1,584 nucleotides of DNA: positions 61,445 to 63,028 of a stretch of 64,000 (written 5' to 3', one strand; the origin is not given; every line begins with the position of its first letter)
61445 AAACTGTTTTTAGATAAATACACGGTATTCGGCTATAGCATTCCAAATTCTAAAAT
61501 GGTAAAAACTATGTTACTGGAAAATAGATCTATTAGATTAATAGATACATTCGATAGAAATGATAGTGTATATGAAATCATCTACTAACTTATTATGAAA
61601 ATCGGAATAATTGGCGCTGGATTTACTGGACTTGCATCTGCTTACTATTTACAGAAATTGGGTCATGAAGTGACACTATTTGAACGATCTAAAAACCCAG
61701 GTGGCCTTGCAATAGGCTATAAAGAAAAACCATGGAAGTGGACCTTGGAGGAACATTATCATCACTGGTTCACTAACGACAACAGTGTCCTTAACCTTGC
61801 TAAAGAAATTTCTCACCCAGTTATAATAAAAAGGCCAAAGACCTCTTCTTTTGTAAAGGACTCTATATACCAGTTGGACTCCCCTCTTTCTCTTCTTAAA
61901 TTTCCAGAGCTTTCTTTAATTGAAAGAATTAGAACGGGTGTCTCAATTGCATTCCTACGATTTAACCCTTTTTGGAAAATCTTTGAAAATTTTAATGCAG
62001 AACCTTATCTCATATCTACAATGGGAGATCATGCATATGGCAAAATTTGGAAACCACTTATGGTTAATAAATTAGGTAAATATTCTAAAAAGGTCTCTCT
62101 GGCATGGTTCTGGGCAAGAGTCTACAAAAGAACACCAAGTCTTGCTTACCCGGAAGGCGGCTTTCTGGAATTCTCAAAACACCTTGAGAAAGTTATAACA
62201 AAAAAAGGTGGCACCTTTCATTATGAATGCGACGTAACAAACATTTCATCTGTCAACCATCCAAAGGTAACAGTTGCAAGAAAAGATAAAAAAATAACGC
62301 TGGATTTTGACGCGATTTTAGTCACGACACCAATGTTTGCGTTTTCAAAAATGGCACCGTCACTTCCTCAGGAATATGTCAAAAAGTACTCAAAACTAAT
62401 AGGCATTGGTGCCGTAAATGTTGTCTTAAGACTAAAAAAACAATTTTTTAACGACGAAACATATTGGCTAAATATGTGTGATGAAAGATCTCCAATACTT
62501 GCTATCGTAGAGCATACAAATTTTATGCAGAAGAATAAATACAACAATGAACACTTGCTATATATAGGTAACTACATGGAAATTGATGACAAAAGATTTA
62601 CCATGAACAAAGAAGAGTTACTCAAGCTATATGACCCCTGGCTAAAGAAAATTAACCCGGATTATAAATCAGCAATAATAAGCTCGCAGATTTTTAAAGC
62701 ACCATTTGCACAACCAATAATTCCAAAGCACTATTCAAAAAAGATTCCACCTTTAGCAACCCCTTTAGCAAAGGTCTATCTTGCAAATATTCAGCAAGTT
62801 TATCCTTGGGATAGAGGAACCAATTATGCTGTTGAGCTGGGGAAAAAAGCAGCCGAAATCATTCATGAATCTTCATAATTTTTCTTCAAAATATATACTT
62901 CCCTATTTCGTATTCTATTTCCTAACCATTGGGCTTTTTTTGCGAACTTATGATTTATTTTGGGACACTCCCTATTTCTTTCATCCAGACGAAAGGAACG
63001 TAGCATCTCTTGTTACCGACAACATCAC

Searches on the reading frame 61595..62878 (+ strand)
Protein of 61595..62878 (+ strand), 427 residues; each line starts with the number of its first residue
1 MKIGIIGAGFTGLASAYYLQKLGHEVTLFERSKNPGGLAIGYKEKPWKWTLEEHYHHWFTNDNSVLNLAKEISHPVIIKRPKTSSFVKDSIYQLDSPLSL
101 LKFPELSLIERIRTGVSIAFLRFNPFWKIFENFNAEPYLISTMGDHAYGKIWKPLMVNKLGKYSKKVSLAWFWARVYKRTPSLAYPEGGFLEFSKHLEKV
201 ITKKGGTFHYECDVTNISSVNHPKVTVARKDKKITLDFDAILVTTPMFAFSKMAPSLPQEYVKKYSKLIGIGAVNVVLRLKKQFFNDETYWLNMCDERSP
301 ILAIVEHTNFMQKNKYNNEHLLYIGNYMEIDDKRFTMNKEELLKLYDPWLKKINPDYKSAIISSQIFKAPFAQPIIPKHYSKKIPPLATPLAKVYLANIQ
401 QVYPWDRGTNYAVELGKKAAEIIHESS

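Call 9: search_protein_families(library=pfam, proteins=[window:61595-62878:+], max_evalue=0.01)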
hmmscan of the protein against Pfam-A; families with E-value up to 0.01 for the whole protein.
window:61595-62878:+ (427 aa): 9 families
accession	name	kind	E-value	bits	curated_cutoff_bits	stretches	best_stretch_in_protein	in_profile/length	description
PF01593.30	Amino_oxidase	-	1.9e-23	83.9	19.8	1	10-423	1-442/443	Flavin containing amine oxidoreductase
PF01266.30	DAO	-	1.6e-11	44.8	27.9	1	3-36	2-35/353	FAD dependent oxidoreductase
PF13450.12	NAD_binding_8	-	3.6e-11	43.6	21.9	1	5-69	1-65/68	NAD(P)-binding Rossmann-like domain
PF00070.33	Pyr_redox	-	1.9e-08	35.2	22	1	2-35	1-34/82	Pyridine nucleotide-disulphide oxidoreductase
PF07992.20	Pyr_redox_2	-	3.1e-07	30.6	26.1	1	3-34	145-176/291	Pyridine nucleotide-disulphide oxidoreductase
PF02558.23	ApbA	-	0.00046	20.3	22.2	1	3-33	1-31/150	Ketopantoate reductase PanE/ApbA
PF03486.20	HI0933_like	-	0.0021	18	50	0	3-36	3-36/244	HI0933-like protein Rossmann domain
PF01946.23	Thi4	-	0.0025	17.5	26.2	1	3-38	20-56/235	Thi4 family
PF03721.20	UDPG_MGDP_dh_N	-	0.0054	16.8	27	0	1-29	1-29/187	UDP-glucose/GDP-mannose dehydrogenase family, NAD binding domain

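Call 21: search_protein_families(library=ncbifam, proteins=[window:61595-62878:+], max_evalue=0.01)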
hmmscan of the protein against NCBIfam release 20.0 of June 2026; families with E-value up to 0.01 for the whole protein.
window:61595-62878:+ (427 aa): 62 families (the best 25 are shown)
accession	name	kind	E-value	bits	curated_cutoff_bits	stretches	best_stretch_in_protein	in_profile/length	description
NF005560.0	PRK07233.1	equivalog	5.4e-115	384.7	252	1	1-425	1-430/435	hypothetical protein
NF005548.0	PRK07208.1-4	equivalog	3.2e-17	62.3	389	2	3-125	6-127/488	hypothetical protein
TIGR03467.1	HpnE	equivalog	1.9e-16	60.4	283.05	1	5-284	3-298/430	hydroxysqualene dehydroxylase HpnE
NF005547.0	PRK07208.1-3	equivalog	5.1e-14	51.9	380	1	2-378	6-393/465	hypothetical protein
TIGR02734.1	crtI_fam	subfamily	3.1e-13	49.3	238.1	1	5-49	3-47/504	phytoene desaturase family protein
TIGR02731.1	phytoene_desat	equivalog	3.9e-11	42.3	569.4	2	3-73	2-71/453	15-cis-phytoene desaturase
NF058655.1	CrtID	equivalog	9.1e-11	41.3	640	1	4-49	2-47/478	bifunctional phytoene desaturase/3,4-desaturase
TIGR00562.1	proto_IX_ox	equivalog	4.2e-10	38.8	97.85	1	2-125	4-133/470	protoporphyrinogen oxidase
NF045637.1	carotdesatCrtDProt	equivalog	1.9e-09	36.6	580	1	5-37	3-35/485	1-hydroxycarotenoid 3,4-desaturase CrtD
NF009410.0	PRK12771.1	subfamily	2.5e-09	36.3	516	1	2-38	140-176/566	NAD(P)-binding protein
NF005545.0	PRK07208.1-1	equivalog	6.1e-09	34.8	451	1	3-172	10-175/504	hypothetical protein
NF001933.0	PRK00711.1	subfamily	7.8e-09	35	383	1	1-36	1-36/429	D-amino acid dehydrogenase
NF009454.0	PRK12814.1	equivalog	1.4e-08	33.6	916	1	2-38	195-231/657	putative NADPH-dependent glutamate synthase small subunit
NF009074.0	PRK12409.1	equivalog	1.7e-08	34.1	494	1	2-34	3-35/410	D-amino acid dehydrogenase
NF009409.0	PRK12770.1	subfamily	7.1e-08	31.9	343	1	2-40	20-58/360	putative glutamate synthase subunit beta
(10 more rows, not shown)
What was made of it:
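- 61595..62878 (+): FAD flavoenzyme of the amine-oxidase/CrtI fold class (NCBIfam NF005560 'hypothetical protein'). Not Glf. NF005560 at 384.7 bits against a cut-off of 252 (call 21).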

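Call 22: search_solved_structures(query=window:61595-62878:+, max_evalue=0.01)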
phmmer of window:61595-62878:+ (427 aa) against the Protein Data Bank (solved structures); distinct sequences matched with E-value up to 0.01: 24.
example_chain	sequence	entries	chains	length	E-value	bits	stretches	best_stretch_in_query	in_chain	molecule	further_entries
3ka7_A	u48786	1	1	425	3.2e-05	25.9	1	1-45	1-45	Oxidoreductase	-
1f8r_A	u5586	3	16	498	3.6e-05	25.8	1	3-49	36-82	L-AMINO ACID OXIDASE | L-amino-acid oxidase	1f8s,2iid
5ts5_A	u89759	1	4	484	6.1e-05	25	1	2-49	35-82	Amine oxidase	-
5mog_A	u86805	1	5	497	6.3e-05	25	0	2-71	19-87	Phytoene dehydrogenase, chloroplastic/chromoplastic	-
4e0v_A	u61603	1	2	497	7.2e-05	24.8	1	2-49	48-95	L-amino-acid oxidase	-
1reo_A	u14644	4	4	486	0.00014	23.9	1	3-49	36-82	AHPLAAO | L-amino acid oxidase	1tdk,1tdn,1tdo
5vj7_A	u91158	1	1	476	0.00017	23.5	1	2-39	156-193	Oxidoreductase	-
5nmw_A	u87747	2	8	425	0.00017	23.5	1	2-72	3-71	Flavin-containing monooxygenase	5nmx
5z2g_A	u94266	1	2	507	0.00022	23.2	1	3-49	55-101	L-amino acid oxidase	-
4rep_A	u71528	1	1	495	0.00025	23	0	5-44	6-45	Gamma-carotene desaturase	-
9n5u_A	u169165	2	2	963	0.0003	22.7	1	2-39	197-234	NfnA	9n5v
7mfm_I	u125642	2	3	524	0.00042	22.3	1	2-39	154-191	Glutamate synthase (NADPH) small chain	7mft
5jca_L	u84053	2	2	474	0.00063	21.7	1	2-40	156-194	NADH-dependent Ferredoxin:NADP Oxidoreductase (NfnI) subunit alpha | NADH-dependent Ferredoxin:NADP Oxidoreductase subunit alpha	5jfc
9rum_A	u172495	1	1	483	0.00076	21.4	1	2-51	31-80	Tetrapodal ancestor of L-amino acid oxidase: Q225A mutant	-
9rvj_A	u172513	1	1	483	0.00076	21.4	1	2-51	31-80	Tetrapodal ancestor of L-amino acid oxidase: Q225H - W377I double mutant with phenylalanin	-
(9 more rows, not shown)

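Call 57: find_encoding_contigs(protein=window:61595-62878:+, flank=10000, max_places=3)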
Protein window:61595-62878:+ (427 aa): no gene with exactly this product is on record in the collection.

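Call 59: find_related_loci(query=window:61595-62878:+, collection=metagenome_contigs, flank=8000)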
Query window:61595-62878:+ (427 aa) in metagenome_contigs; peptide patterns used: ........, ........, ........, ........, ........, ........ (x = any residue, [..] = any of these).
344 stretches matched a pattern; 242 encode a relative of the query (tblastn E <= 1e-3); the best 80 are kept; 80 distinct loci.
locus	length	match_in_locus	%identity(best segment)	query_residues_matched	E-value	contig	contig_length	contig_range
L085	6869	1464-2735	68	1-423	0e+0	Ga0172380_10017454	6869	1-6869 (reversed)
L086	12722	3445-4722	67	1-425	0e+0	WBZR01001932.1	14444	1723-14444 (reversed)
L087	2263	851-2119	69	1-423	0e+0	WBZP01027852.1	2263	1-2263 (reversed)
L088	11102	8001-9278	68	1-425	0e+0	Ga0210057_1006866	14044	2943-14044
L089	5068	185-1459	68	1-423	0e+0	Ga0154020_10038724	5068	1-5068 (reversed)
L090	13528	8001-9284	66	1-427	0e+0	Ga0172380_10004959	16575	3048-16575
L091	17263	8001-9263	66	1-420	0e+0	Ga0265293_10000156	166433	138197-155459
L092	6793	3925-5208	67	1-427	0e+0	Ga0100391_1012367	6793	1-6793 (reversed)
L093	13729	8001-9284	67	1-427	0e+0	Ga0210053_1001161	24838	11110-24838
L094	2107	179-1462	66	1-426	0e+0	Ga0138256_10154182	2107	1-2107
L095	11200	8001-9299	65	1-423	0e+0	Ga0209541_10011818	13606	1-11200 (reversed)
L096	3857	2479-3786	63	1-423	0e+0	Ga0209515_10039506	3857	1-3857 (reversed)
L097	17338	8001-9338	62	1-425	0e+0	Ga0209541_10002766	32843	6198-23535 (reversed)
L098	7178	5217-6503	64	1-423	0e+0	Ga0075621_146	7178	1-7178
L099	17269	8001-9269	64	1-423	0e+0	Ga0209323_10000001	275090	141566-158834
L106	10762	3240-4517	59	1-425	6e-175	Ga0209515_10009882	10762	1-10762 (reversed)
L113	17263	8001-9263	58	1-420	4e-170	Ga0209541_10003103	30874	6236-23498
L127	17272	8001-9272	58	1-426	2e-164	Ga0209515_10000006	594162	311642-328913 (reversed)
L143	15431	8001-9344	53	1-426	8e-161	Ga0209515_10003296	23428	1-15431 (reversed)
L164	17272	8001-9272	54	1-423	2e-152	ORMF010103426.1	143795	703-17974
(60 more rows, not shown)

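Call 64: search_protein_families(library=ncbifam, proteins=[L113:9316-10221:+, L113:10222-11874:+, L113:11852-13555:+, L113:13552-14352:-, L113:14318-15448:-, L113:15510-16049:+, L143:9386-10291:+, L143:13618-15177:+], max_evalue=0.001)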
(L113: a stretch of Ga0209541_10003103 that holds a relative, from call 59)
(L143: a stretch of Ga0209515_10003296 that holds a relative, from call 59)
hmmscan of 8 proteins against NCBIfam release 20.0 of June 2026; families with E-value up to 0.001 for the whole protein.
L113:9316-10221:+ (301 aa): 19 families
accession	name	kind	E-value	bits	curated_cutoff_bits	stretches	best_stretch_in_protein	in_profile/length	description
NF008977.0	PRK12324.1-2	equivalog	1.2e-53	182.4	234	1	3-299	4-288/297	decaprenyl-phosphate phosphoribosyltransferase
NF008978.0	PRK12324.1-4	equivalog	4.3e-52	177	207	1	4-298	35-319/322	decaprenyl-phosphate phosphoribosyltransferase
NF006088.0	PRK08238.1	equivalog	2.8e-46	158.2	351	1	4-230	195-424/482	UbiA family prenyltransferase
NF008976.0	PRK12324.1-1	equivalog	1.8e-40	139.2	474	1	6-290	23-295/306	decaprenyl-phosphate phosphoribosyltransferase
NF009523.0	PRK12884.1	equivalog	2.5e-16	59.7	269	1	23-166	26-166/279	prenyltransferase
TIGR01475.1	ubiA_other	subfamily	6.4e-12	45.5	180.8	1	33-165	33-164/282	UbiA-like polyprenyltransferase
TIGR01474.1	ubiA_proteo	equivalog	6.3e-10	39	275.45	1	21-145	30-149/282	4-hydroxybenzoate octaprenyltransferase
NF005742.0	PRK07566.1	equivalog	1.3e-09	37.7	313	1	43-165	73-197/315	chlorophyll synthase ChlG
NF009521.0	PRK12882.1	equivalog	5.3e-09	35.7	296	1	22-147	28-149/280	geranylgeranylglycerol-phosphate geranylgeranyltransferase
TIGR01473.1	cyoE_ctaB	equivalog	2.7e-08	33.9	210.3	1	31-165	31-168/281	heme o synthase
TIGR01476.1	chlor_syn_BchG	subfamily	3.2e-08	33.4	212.3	1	42-167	44-170/283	(bacterio)chlorophyll synthase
NF041585.1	MqnP_Cj_Hp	exception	4.7e-08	32.8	375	1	38-166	42-169/281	menaquinone biosynthesis prenyltransferase MqnP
NF009522.0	PRK12883.1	equivalog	6.7e-08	32.4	353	1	19-138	23-137/279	geranylgeranylglycerol-phosphate geranylgeranyltransferase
NF009515.0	PRK12874.1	equivalog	7e-08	32.2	392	1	38-170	49-180/291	4-hydroxybenzoate polyprenyltransferase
NF009609.0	PRK13106.1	equivalog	4.3e-07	29.6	349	1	39-151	52-163/301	prenyltransferase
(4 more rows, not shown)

L113:10222-11874:+ (550 aa): 0 families

L113:11852-13555:+ (567 aa): 1 family
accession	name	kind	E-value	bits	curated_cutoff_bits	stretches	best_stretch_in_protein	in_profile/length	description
TIGR03663.1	TIGR03663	subfamily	0.00053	19.1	126.25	0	86-405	54-366/435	flippase activity-associated protein Agl23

L113:13552-14352:- (266 aa): 40 families (the best 25 are shown)
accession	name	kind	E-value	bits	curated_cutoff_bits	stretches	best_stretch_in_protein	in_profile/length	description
TIGR01983.1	UbiG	equivalog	6.7e-15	55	102.95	1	26-136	35-155/228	bifunctional 2-polyprenyl-6-hydroxyphenol methylase/3-demethylubiquinol 3-O-methyltransferase UbiG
TIGR02072.1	BioC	equivalog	3.6e-13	49.9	184.95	1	27-133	29-133/244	malonyl-ACP O-methyltransferase BioC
NF045667.1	MTase_DVU1556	equivalog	1.2e-12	47.7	155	1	32-133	22-120/213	DVU_1556 family methyltransferase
TIGR04074.1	bacter_Hen1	equivalog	5.1e-12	45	340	1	15-152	265-411/462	3' terminal RNA ribose 2'-O-methyltransferase Hen1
NF043040.1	corrin_prot_MT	hypoth_equivalog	1.1e-10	41.3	180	1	23-134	33-149/216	corrinoid protein-associated methyltransferase CpaM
TIGR01934.1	MenG_MenH_UbiE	subfamily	6.5e-10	38.7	158.35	1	24-133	31-142/223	ubiquinone/menaquinone biosynthesis methyltransferase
NF040539.1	AST_met_ArsM_2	exception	1.7e-09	38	240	1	22-133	46-164/262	putative arsinothricin biosynthesis methyltransferase ArsM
TIGR04345.1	ovoA_Cterm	equivalog_domain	2.1e-09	37.3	170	1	96-135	133-172/242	putative 4-mercaptohistidine N1-methyltransferase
NF041536.1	ArsM_DUF2284_UU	exception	2.5e-09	36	575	1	32-132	76-180/459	arsenite methyltransferase/DUF2284 domain selenoprotein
NF001244.0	PRK00216.1-5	equivalog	1.1e-08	34.6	216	1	25-132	41-153/236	bifunctional demethylmenaquinone methyltransferase/2-methoxy-6-polyprenyl-1,4-benzoquinol methylase UbiE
NF047649.1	MTase_UXPK_star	exception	1.2e-08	34.4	460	1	34-132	79-181/283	methyltransferase/UXPK-star double selenoprotein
TIGR04290.1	meth_Rta_06860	hypoth_equivalog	3.9e-08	33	300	1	29-112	46-130/226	TIGR04290 family methyltransferase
NF041537.1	ArsM_AhpD_UU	exception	7.3e-08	31.6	510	1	32-132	76-180/345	arsenite methyltransferase/AhpD domain selenoprotein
NF007610.0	PRK10258.1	equivalog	1e-07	31.6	342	1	19-133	29-139/251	malonyl-ACP O-methyltransferase BioC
NF011650.0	PRK15068.1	equivalog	1.1e-07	31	209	1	24-132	114-225/324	tRNA 5-methoxyuridine(34)/uridine 5-oxyacetic acid(34) synthase CmoB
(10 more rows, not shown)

L113:14318-15448:- (376 aa): 27 families (the best 25 are shown)
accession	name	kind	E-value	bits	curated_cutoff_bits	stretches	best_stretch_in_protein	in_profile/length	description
NF041876.1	EPS_EpsE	equivalog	1.8e-18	67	400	1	182-347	196-362/389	exopolysaccharide biosynthesis GT4 family glycosyltransferase EpsE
TIGR04157.1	glyco_rSAM_CFB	subfamily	4.8e-15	55.5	400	1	187-335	213-358/406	TIGR04157 family glycosyltransferase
TIGR02095.1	glgA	subfamily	2.3e-14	52.9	328.45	1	193-344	286-439/477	glycogen/starch synthase, ADP-glucose type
TIGR03449.1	mycothiol_MshA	equivalog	1.1e-13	50.9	462.5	1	188-344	207-367/406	D-inositol-3-phosphate glycosyltransferase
NF046085.1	XrtY_assoc_Gly1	equivalog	1.7e-13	50.2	400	1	189-362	197-365/387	XrtY-associated glycosyltransferase XYAG1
TIGR04063.1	stp3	hypoth_equivalog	1.1e-12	47.6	442.05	1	199-348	211-362/397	TIGR04063 family PEP-CTERM/XrtA system glycosyltransferase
NF012028.0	PRK15484.1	subfamily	2.1e-11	43.5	618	1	190-361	183-359/380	lipopolysaccharide N-acetylglucosaminyltransferase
TIGR02149.1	glgA_Coryne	subfamily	9.3e-11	41.5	302.4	1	196-342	199-347/391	glycogen synthase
NF038295.1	EPS_HpsP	equivalog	2.3e-10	40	550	1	189-350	195-356/388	hormogonium polysaccharide biosynthesis glycosyltransferase HpsP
TIGR04047.1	MSMEG_0565_glyc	hypoth_equivalog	8e-10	38.3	259.85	1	214-349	206-344/373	MSMEG_0565 family glycosyltransferase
TIGR03999.1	thiol_BshA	equivalog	1.2e-09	37.5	273.7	1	256-349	250-341/375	N-acetyl-alpha-D-glucosaminyl L-malate synthase BshA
NF047684.1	TeichurnBiosyTuaC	equivalog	1.8e-08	33.8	550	1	188-349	206-357/391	teichuronic acid biosynthesis protein TuaC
NF053787.1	GlcN_PG_synth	equivalog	1.9e-07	30.3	480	1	193-343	189-323/361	N-acetylglucosaminyl phosphatidylglycerol synthase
NF038298.1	EPS_HpsO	equivalog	5e-07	28.8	575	1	181-373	178-383/388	hormogonium polysaccharide biosynthesis glycosyltransferase HpsO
NF001898.0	PRK00654.1-1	equivalog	9e-07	27.9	603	1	190-344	282-438/477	glycogen synthase GlgA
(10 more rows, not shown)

L113:15510-16049:+ (179 aa): 0 families

L143:9386-10291:+ (301 aa): 17 families
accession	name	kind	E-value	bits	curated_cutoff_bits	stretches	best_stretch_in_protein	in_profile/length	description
NF008978.0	PRK12324.1-4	equivalog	2.5e-55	187.7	207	1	4-298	35-319/322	decaprenyl-phosphate phosphoribosyltransferase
NF008977.0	PRK12324.1-2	equivalog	2.4e-52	178.2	234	1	4-299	5-288/297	decaprenyl-phosphate phosphoribosyltransferase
NF008976.0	PRK12324.1-1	equivalog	3.8e-44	151.3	474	1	6-290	23-295/306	decaprenyl-phosphate phosphoribosyltransferase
NF006088.0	PRK08238.1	equivalog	3.8e-42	144.5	351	1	5-214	196-407/482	UbiA family prenyltransferase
NF009523.0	PRK12884.1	equivalog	8.2e-14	51.4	269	1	35-166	36-166/279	prenyltransferase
TIGR01475.1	ubiA_other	subfamily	2.7e-11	43.5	180.8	1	32-164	32-165/282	UbiA-like polyprenyltransferase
NF041585.1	MqnP_Cj_Hp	exception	2.1e-09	37.3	375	1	35-171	39-174/281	menaquinone biosynthesis prenyltransferase MqnP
TIGR01473.1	cyoE_ctaB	equivalog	3.1e-09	37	210.3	1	23-166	23-169/281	heme o synthase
TIGR01474.1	ubiA_proteo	equivalog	7.8e-09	35.4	275.45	1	5-145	17-149/282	4-hydroxybenzoate octaprenyltransferase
NF009515.0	PRK12874.1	equivalog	1.4e-08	34.5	392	1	35-171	46-181/291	4-hydroxybenzoate polyprenyltransferase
NF009609.0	PRK13106.1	equivalog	3.9e-07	29.7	349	1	35-152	48-165/301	prenyltransferase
NF005742.0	PRK07566.1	equivalog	7e-06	25.4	313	1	31-165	60-197/315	chlorophyll synthase ChlG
NF009521.0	PRK12882.1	equivalog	1.1e-05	24.8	296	1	16-137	16-138/280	geranylgeranylglycerol-phosphate geranylgeranyltransferase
NF009514.0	PRK12873.1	equivalog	1.7e-05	24.4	246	1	35-107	49-118/297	4-hydroxybenzoate polyprenyltransferase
NF035940.1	prenyl_rel_EboC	equivalog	0.00011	21.7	250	1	31-131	34-132/292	UbiA-like protein EboC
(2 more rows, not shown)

L143:13618-15177:+ (519 aa): 0 families

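Call 65: search_protein_families(library=pfam, proteins=[L113:9316-10221:+, L113:10222-11874:+, L113:11852-13555:+, L113:13552-14352:-, L113:14318-15448:-, L113:15510-16049:+, L143:10292-11899:+, L143:11877-13634:+, L143:13618-15177:+], max_evalue=0.001)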
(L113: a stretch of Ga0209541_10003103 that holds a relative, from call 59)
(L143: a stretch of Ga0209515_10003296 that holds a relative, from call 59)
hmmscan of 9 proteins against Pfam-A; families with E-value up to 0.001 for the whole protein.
L113:9316-10221:+ (301 aa): 1 family
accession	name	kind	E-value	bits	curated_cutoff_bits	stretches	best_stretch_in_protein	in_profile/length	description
PF01040.23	UbiA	-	2.1e-25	89.9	34.2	1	19-216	6-206/250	UbiA prenyltransferase family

L113:10222-11874:+ (550 aa): 2 families
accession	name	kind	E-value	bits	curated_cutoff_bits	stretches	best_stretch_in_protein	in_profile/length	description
PF02366.24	PMT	-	1.1e-12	48.4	22.7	1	95-241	76-233/245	Dolichyl-phosphate-mannose-protein mannosyltransferase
PF13231.12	PMT_2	-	4.4e-12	46.9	26.1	1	102-225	24-151/160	Dolichyl-phosphate-mannose-protein mannosyltransferase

L113:11852-13555:+ (567 aa): 2 families
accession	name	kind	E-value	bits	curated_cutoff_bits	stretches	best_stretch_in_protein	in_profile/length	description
PF13231.12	PMT_2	-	3.2e-12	47.4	26.1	1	113-243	30-156/160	Dolichyl-phosphate-mannose-protein mannosyltransferase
PF02366.24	PMT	-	3.5e-05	23.9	22.7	1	108-226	86-211/245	Dolichyl-phosphate-mannose-protein mannosyltransferase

L113:13552-14352:- (266 aa): 13 families
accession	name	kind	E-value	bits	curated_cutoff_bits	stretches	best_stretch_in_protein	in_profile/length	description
PF08241.18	Methyltransf_11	-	3e-21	76.3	21.2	1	37-132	1-95/95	Methyltransferase domain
PF13489.12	Methyltransf_23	-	1.8e-19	70.5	27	1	27-194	19-163/164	Methyltransferase domain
PF13847.12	Methyltransf_31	-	3.7e-18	66.1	27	1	33-136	4-113/145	Methyltransferase domain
PF13649.12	Methyltransf_25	-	1.6e-16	61.2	27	1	36-128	1-97/97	Methyltransferase domain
PF08242.18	Methyltransf_12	-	1.8e-12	48.3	30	1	37-130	1-98/98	Methyltransferase domain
PF03141.22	Methyltransf_29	-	1.8e-06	27.3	23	1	28-135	113-220/506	Putative S-adenosyl-L-methionine-dependent methyltransferase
PF01209.24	Ubie_methyltran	-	4.9e-06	26.5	20.1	1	23-132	38-151/233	ubiE/COQ5 methyltransferase family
PF07021.18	MetW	-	5.1e-06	26.7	21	1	33-139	14-114/193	Methionine biosynthesis protein MetW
PF05175.20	MTS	-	3.3e-05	24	23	1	21-103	20-104/170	Methyltransferase small domain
PF03848.20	TehB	-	4.2e-05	23.5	20.4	1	24-132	22-132/193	Tellurite resistance protein TehB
PF05219.18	DREV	-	4.9e-05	23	26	0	30-133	92-187/265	DREV methyltransferase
PF05401.17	NodS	-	0.00013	22.4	24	1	33-122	44-134/201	Nodulation protein S (NodS)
PF13679.12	Methyltransf_32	-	0.0008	19.8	27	0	25-82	17-79/143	Methyltransferase domain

L113:14318-15448:- (376 aa): 3 families
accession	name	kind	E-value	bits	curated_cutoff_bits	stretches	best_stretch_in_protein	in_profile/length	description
PF00534.26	Glycos_transf_1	-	3e-28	99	26.4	1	189-345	3-157/172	Glycosyl transferases group 1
PF13692.12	Glyco_trans_1_4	-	1.8e-24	87.1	27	1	203-343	3-139/142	Glycosyl transferases group 1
PF20706.3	GT4-conflict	-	3.8e-07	29.9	26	1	178-348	174-340/385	Family 4 Glycosyltransferase in conflict systems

L113:15510-16049:+ (179 aa): 0 families

L143:10292-11899:+ (535 aa): 2 families
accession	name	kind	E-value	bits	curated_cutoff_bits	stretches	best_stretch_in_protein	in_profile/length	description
PF13231.12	PMT_2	-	1.5e-13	51.7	26.1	1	84-219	21-155/160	Dolichyl-phosphate-mannose-protein mannosyltransferase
PF02366.24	PMT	-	6.5e-11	42.7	22.7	1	13-223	4-229/245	Dolichyl-phosphate-mannose-protein mannosyltransferase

L143:11877-13634:+ (585 aa): 2 families
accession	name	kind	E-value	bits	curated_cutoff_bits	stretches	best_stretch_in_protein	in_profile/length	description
PF13231.12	PMT_2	-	1.4e-14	55.1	26.1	1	107-214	25-132/160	Dolichyl-phosphate-mannose-protein mannosyltransferase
PF02366.24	PMT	-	3.6e-09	37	22.7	1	106-265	85-235/245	Dolichyl-phosphate-mannose-protein mannosyltransferase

L143:13618-15177:+ (519 aa): 1 family
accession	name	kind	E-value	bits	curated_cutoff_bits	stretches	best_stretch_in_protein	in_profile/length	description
PF13231.12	PMT_2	-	4.3e-05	24.2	26.1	1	67-225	5-159/160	Dolichyl-phosphate-mannose-protein mannosyltransferase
